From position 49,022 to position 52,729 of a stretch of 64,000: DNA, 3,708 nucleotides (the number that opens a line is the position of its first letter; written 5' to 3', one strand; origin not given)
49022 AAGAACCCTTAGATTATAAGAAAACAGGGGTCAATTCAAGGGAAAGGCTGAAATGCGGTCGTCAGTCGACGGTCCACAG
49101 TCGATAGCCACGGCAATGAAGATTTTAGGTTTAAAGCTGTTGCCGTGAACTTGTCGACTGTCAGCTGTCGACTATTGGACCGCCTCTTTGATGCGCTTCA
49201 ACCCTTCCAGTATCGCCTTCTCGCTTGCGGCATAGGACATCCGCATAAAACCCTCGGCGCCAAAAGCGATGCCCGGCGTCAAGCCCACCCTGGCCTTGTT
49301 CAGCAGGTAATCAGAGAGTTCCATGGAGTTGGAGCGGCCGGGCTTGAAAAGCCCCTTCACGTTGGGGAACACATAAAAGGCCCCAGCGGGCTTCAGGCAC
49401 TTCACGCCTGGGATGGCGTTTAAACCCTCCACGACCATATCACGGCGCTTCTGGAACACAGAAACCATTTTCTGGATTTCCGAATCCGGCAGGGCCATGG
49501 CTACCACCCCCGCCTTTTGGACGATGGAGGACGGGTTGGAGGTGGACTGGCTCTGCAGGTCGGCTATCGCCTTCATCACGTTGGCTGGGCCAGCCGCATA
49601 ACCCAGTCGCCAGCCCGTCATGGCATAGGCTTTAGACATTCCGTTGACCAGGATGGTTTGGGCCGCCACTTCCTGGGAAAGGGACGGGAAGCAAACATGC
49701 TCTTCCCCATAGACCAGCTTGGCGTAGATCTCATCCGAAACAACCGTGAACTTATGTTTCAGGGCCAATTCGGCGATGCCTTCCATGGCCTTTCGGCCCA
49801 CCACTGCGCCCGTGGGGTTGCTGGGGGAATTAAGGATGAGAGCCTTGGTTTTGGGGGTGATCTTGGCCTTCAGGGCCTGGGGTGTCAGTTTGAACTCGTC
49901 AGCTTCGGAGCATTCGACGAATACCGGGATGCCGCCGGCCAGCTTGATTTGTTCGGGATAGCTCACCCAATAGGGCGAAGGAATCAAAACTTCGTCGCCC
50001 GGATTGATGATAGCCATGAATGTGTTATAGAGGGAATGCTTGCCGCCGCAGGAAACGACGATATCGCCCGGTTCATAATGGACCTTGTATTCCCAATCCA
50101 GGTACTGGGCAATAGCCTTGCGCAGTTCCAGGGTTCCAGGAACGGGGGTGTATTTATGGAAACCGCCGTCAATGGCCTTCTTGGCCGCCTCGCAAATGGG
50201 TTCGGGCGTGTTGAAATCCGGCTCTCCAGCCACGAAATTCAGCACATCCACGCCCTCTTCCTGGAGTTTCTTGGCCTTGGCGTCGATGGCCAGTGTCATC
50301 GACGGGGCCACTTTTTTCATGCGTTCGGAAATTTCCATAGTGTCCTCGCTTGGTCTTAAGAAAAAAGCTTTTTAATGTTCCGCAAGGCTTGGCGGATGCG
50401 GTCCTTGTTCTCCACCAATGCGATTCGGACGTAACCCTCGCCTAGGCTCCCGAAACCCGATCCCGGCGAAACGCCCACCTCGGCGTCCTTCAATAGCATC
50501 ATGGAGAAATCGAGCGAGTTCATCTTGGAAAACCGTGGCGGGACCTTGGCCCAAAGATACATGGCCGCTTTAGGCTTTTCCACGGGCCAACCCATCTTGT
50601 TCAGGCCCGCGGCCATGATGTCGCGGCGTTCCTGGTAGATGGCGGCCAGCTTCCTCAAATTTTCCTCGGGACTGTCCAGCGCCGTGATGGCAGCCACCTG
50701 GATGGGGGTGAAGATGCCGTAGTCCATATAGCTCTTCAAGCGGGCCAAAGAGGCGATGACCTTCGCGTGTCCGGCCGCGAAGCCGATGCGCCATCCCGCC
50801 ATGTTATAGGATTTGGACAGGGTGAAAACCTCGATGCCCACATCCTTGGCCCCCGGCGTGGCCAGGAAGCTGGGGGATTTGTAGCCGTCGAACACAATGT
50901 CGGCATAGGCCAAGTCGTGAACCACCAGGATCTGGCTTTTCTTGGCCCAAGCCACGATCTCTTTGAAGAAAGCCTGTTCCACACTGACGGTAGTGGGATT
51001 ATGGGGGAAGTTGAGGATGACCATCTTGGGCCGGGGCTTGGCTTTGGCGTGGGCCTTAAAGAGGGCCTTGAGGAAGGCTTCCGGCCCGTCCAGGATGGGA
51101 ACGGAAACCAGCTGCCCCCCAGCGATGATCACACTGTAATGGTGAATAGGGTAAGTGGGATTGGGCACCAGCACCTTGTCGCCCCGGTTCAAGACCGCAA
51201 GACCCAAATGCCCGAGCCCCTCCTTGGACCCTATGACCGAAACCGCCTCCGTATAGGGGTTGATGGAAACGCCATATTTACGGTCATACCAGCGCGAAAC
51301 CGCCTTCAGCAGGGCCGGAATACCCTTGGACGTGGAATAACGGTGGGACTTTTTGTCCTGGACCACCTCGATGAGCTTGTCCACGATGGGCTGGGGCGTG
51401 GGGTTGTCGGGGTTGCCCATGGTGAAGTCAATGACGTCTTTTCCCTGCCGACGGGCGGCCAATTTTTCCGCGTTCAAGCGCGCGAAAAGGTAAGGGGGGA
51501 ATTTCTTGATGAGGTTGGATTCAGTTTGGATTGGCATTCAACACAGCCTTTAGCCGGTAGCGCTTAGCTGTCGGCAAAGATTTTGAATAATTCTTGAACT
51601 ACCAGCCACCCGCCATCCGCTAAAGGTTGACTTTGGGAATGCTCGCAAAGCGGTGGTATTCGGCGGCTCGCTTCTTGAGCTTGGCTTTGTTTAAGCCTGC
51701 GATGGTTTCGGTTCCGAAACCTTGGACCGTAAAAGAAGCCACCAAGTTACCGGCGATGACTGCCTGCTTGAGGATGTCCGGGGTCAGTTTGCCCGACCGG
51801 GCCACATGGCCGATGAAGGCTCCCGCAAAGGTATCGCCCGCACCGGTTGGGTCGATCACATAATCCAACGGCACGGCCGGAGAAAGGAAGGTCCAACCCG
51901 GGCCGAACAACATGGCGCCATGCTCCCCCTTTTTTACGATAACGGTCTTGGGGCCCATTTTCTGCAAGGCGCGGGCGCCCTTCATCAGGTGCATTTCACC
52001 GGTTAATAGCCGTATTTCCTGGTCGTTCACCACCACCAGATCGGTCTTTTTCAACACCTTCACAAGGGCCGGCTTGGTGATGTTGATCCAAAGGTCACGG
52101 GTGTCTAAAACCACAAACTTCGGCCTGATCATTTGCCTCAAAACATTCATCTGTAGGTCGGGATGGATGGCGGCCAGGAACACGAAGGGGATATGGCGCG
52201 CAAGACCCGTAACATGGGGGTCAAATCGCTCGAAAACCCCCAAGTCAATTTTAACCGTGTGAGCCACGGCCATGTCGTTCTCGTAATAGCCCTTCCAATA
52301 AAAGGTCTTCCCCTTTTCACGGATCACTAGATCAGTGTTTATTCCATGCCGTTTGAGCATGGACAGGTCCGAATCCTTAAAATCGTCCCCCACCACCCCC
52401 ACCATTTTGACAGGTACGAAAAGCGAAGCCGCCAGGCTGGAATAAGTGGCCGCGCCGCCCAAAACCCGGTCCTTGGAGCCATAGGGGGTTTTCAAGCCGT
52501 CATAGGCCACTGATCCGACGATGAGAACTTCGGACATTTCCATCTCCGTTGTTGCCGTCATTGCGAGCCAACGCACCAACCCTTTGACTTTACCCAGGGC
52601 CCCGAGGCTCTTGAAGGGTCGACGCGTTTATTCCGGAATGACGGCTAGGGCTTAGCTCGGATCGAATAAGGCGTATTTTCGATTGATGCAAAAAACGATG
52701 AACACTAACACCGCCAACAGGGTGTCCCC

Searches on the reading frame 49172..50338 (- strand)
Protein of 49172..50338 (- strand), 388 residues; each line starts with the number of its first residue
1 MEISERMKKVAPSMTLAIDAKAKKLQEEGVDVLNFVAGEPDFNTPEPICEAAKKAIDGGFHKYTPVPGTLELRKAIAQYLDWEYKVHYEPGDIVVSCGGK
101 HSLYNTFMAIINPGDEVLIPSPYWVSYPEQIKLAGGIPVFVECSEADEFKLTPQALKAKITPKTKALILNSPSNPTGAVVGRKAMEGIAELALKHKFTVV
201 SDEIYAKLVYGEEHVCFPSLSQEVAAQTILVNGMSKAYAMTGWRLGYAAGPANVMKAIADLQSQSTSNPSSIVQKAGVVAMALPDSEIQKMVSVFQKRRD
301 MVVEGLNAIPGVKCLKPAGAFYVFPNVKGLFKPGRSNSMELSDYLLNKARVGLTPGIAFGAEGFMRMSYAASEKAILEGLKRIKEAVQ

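Call 57: search_protein_families(library=ncbifam, proteins=[window:49172-50338:-], max_evalue=1e-10)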
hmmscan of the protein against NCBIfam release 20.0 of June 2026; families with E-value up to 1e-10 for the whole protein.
window:49172-50338:- (388 aa): 63 families (the best 25 are shown)
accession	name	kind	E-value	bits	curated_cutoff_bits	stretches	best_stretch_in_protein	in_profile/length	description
NF041091.1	asp_aminotase_Arch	equivalog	6.8e-125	416.8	550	1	5-387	2-375/376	aspartate aminotransferase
NF004769.0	PRK06107.1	equivalog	3.6e-119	398.1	617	1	3-388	6-399/402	aspartate transaminase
NF005816.0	PRK07682.1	equivalog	9.2e-94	314.2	620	1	2-387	5-383/390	aminotransferase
NF041364.1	GntC_guanitoxin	equivalog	7.6e-92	307.9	415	1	34-385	2-355/356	guanitoxin biosynthesis PLP-dependent (S)-gamma-hydroxy-L-arginine cyclodehydratase GntC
NF005817.0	PRK07683.1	equivalog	7.6e-90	301.4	575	1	26-387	24-381/387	aminotransferase A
NF004770.0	PRK06108.1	subfamily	5.5e-89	298.7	422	1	29-387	35-392/396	pyridoxal phosphate-dependent aminotransferase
NF004975.0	PRK06348.1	equivalog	3.3e-88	296.2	549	1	17-384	16-380/384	pyridoxal phosphate-dependent aminotransferase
NF006229.0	PRK08361.1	equivalog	2.1e-86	290.4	624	1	16-387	23-388/391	aspartate aminotransferase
NF005588.0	PRK07309.1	equivalog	1.2e-84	284.5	576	1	30-387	30-386/391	pyridoxal phosphate-dependent aminotransferase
NF006756.0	PRK09276.1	subfamily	3.3e-80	269.9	507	1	1-386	2-385/387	LL-diaminopimelate aminotransferase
TIGR03540.1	DapC_direct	equivalog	1.2e-78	264.7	593.25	1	3-385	2-382/383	LL-diaminopimelate aminotransferase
NF006514.0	PRK08960.1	equivalog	1e-72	245.2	554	1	2-387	4-385/388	pyridoxal phosphate-dependent aminotransferase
NF005601.0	PRK07337.1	equivalog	1.5e-71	241.6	496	1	1-385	6-390/394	pyridoxal phosphate-dependent aminotransferase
NF006230.0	PRK08363.1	equivalog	4.5e-71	239.7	534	1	3-385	4-390/398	alanine aminotransferase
NF005855.0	PRK07777.1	equivalog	1.2e-65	222.3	553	1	20-383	19-384/391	pyridoxal phosphate-dependent aminotransferase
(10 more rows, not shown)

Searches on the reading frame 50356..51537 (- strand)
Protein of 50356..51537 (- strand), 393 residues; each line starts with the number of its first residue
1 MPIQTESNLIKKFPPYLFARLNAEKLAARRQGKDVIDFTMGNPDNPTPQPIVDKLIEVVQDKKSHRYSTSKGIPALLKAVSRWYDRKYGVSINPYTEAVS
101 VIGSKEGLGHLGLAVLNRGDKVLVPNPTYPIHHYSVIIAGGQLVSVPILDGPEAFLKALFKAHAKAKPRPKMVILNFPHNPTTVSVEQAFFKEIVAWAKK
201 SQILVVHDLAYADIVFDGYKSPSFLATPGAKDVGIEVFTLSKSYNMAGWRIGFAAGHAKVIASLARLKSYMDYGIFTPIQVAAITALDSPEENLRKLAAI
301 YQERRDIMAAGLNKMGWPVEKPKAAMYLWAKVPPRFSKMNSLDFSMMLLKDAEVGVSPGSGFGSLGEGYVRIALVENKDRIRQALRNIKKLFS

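Call 57: search_protein_families(library=ncbifam, proteins=[window:50356-51537:-], max_evalue=1e-10)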
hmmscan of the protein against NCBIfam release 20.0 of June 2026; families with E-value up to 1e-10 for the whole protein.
window:50356-51537:- (393 aa): 58 families (the best 25 are shown)
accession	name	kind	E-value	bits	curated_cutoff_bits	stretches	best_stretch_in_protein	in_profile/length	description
NF006033.0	PRK08175.1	equivalog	8.1e-172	571.8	647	1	7-392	10-394/407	alanine transaminase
NF006387.0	PRK08636.1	equivalog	2.6e-153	510.8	675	1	6-391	6-397/403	LL-diaminopimelate aminotransferase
NF006604.0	PRK09148.1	equivalog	1.1e-151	505.4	648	1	6-392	4-389/406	LL-diaminopimelate aminotransferase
NF006756.0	PRK09276.1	subfamily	1.6e-137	458.6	507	1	6-391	4-385/387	LL-diaminopimelate aminotransferase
TIGR03540.1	DapC_direct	equivalog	4.4e-132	440.6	593.25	1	7-390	3-382/383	LL-diaminopimelate aminotransferase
NF004611.0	PRK05942.1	equivalog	1.3e-128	429.4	628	1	6-390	8-388/394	aspartate aminotransferase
NF005977.0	PRK08068.1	subfamily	6.3e-116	387.8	494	1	5-391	4-386/391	transaminase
NF005815.0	PRK07681.1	equivalog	4.8e-114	381.5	545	1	6-390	5-384/399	LL-diaminopimelate aminotransferase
NF005613.0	PRK07366.1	equivalog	1.2e-111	373.5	486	1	10-391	7-387/391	LL-diaminopimelate aminotransferase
NF041364.1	GntC_guanitoxin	equivalog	8.1e-75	251.9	415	1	39-391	4-356/356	guanitoxin biosynthesis PLP-dependent (S)-gamma-hydroxy-L-arginine cyclodehydratase GntC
NF004937.0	PRK06290.1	equivalog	3.2e-74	250.1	585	1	16-363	25-375/410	LL-diaminopimelate aminotransferase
NF041091.1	asp_aminotase_Arch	equivalog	7.4e-64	215.9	550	1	9-391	3-374/376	aspartate aminotransferase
NF005588.0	PRK07309.1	equivalog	6.6e-63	212.9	576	1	34-390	31-384/391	pyridoxal phosphate-dependent aminotransferase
TIGR03537.1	DapC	equivalog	3.6e-59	200.5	453.6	1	35-390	2-349/350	succinyldiaminopimelate transaminase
NF005817.0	PRK07683.1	equivalog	4.6e-58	196.8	575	1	31-390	26-379/387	aminotransferase A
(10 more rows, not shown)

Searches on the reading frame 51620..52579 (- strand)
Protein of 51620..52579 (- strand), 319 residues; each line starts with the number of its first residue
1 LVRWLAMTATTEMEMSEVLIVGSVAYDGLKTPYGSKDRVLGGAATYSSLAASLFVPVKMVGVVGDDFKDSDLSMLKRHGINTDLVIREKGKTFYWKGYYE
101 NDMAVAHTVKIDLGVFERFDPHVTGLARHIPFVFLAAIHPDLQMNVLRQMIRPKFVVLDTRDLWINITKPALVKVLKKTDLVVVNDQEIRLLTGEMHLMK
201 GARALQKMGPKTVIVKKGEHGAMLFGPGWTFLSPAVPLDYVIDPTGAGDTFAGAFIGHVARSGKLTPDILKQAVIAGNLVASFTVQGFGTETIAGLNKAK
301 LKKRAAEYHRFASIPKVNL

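Call 57: search_protein_families(library=ncbifam, proteins=[window:51620-52579:-], max_evalue=1e-10)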
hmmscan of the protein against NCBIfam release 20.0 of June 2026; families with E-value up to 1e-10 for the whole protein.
window:51620-52579:- (319 aa): 9 families
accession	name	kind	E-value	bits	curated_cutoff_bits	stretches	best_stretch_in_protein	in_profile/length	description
TIGR02152.1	D_ribokin_bact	equivalog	1.2e-20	74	299.65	1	174-292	171-288/298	ribokinase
NF041164.1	NucKinThplmales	equivalog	4.1e-15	55.7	450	1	38-286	36-273/295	nucleoside kinase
NF040938.1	KDG_KDGal_kin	equivalog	2.6e-14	53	400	1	162-281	165-284/305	bifunctional 2-dehydro-3-deoxygluconokinase/2-dehydro-3-deoxygalactonokinase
TIGR04382.1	myo_inos_iolC_N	equivalog_domain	1.1e-13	51.1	300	1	172-287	182-292/309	5-dehydro-2-deoxygluconokinase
TIGR02198.1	rfaE_dom_I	equivalog_domain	1.9e-13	50.3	345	0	186-294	198-306/315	D-glycero-beta-D-manno-heptose-7-phosphate kinase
NF049991.1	TagKinase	equivalog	5.8e-13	48.3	420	1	169-285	185-300/321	tagatose kinase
NF053626.1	RibKinHalex1628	equivalog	9e-13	48.4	330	1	41-282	38-274/293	ATP-dependent ribose-1-phosphate kinase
TIGR03168.1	1-PFK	subfamily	9.8e-12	44.4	216.4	1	163-287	160-288/305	hexose kinase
TIGR03828.1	pfkB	equivalog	2.7e-11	43.1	292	0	165-286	162-287/305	1-phosphofructokinase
